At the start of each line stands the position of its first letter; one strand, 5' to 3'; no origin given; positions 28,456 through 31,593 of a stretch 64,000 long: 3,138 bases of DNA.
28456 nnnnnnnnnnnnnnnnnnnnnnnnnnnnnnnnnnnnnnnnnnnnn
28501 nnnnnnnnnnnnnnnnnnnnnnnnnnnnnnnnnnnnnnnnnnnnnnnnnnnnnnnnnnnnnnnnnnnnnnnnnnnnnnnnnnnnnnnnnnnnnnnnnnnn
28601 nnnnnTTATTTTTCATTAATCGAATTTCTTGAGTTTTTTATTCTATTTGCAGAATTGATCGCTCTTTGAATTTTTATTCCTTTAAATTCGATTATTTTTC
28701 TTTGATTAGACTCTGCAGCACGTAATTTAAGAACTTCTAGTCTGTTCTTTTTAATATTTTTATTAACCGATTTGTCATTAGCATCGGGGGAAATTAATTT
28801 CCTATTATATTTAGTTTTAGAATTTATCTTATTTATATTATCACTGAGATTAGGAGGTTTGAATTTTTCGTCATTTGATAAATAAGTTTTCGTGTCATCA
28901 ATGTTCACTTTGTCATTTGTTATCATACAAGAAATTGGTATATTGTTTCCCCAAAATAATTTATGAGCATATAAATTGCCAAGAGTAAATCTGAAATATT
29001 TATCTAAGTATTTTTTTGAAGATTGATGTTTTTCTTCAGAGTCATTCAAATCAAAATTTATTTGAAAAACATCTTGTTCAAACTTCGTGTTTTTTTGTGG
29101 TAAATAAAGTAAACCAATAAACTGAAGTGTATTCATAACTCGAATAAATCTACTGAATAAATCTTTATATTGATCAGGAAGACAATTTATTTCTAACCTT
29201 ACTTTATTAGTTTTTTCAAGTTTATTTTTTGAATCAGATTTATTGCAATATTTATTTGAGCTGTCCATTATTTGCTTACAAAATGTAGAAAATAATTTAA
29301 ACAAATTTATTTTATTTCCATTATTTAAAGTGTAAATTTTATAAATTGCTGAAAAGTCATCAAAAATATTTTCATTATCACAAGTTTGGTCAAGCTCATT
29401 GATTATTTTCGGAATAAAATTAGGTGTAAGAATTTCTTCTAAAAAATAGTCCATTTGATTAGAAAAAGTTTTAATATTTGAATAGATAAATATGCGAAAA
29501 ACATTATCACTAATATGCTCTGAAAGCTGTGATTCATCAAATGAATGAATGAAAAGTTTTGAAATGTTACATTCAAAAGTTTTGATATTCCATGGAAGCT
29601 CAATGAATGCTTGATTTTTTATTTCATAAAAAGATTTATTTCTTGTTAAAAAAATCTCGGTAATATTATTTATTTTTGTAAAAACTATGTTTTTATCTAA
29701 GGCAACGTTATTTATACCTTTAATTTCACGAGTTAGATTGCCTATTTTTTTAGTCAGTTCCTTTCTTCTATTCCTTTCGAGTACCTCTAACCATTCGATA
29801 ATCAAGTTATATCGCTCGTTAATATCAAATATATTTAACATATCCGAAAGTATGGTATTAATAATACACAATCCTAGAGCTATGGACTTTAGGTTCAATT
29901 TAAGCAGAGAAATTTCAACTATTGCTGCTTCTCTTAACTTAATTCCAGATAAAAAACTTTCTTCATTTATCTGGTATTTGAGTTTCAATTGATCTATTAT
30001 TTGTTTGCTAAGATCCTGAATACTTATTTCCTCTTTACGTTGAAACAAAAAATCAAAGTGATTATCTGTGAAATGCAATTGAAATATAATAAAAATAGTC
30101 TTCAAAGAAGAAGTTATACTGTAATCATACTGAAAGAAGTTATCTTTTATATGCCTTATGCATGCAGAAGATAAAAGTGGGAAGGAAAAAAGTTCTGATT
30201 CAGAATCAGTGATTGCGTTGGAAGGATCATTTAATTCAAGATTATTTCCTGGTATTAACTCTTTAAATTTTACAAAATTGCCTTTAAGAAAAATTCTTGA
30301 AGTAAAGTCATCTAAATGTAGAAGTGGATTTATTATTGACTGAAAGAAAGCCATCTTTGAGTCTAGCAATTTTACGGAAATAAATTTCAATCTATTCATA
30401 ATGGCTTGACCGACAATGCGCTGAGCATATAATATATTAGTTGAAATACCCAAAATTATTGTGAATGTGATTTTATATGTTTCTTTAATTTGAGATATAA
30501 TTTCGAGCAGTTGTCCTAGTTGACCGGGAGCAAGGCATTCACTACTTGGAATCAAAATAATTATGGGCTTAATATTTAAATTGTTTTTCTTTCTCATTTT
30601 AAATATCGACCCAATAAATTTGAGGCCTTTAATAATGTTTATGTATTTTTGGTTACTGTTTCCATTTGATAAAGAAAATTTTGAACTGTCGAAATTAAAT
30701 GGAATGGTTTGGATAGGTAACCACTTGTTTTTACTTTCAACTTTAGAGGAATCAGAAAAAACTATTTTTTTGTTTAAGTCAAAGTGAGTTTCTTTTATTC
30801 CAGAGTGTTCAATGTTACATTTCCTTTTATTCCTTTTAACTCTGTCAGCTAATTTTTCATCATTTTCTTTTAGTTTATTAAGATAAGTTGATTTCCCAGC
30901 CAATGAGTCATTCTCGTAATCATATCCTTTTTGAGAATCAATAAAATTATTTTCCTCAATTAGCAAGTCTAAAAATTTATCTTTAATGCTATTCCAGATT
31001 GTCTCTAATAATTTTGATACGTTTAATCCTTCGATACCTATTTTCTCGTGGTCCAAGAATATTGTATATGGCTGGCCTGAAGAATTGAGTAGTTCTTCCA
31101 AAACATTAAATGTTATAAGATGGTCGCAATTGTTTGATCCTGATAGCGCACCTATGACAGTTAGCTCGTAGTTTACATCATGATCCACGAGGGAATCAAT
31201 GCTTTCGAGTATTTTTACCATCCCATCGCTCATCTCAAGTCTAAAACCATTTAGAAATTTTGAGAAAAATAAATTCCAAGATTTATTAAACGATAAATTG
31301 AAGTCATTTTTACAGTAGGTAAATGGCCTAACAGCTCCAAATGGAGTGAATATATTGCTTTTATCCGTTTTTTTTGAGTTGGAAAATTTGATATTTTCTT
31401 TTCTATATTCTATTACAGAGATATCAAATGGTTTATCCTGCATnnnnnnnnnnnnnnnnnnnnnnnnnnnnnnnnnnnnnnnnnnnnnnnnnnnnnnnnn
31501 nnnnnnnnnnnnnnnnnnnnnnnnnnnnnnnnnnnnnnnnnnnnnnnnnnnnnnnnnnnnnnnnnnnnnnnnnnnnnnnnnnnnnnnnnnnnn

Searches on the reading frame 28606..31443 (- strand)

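Call 8: search_protein_families(library=pfam, proteins=[window:28606-31443:-])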
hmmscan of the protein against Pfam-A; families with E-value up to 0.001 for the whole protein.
window:28606-31443:- (945 aa): 1 family
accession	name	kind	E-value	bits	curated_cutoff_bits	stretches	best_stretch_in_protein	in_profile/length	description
PF18137.7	ORC_WH_C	-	1.5e-07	32.1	26.4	1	687-781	25-120/133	Origin recognition complex winged helix C-terminal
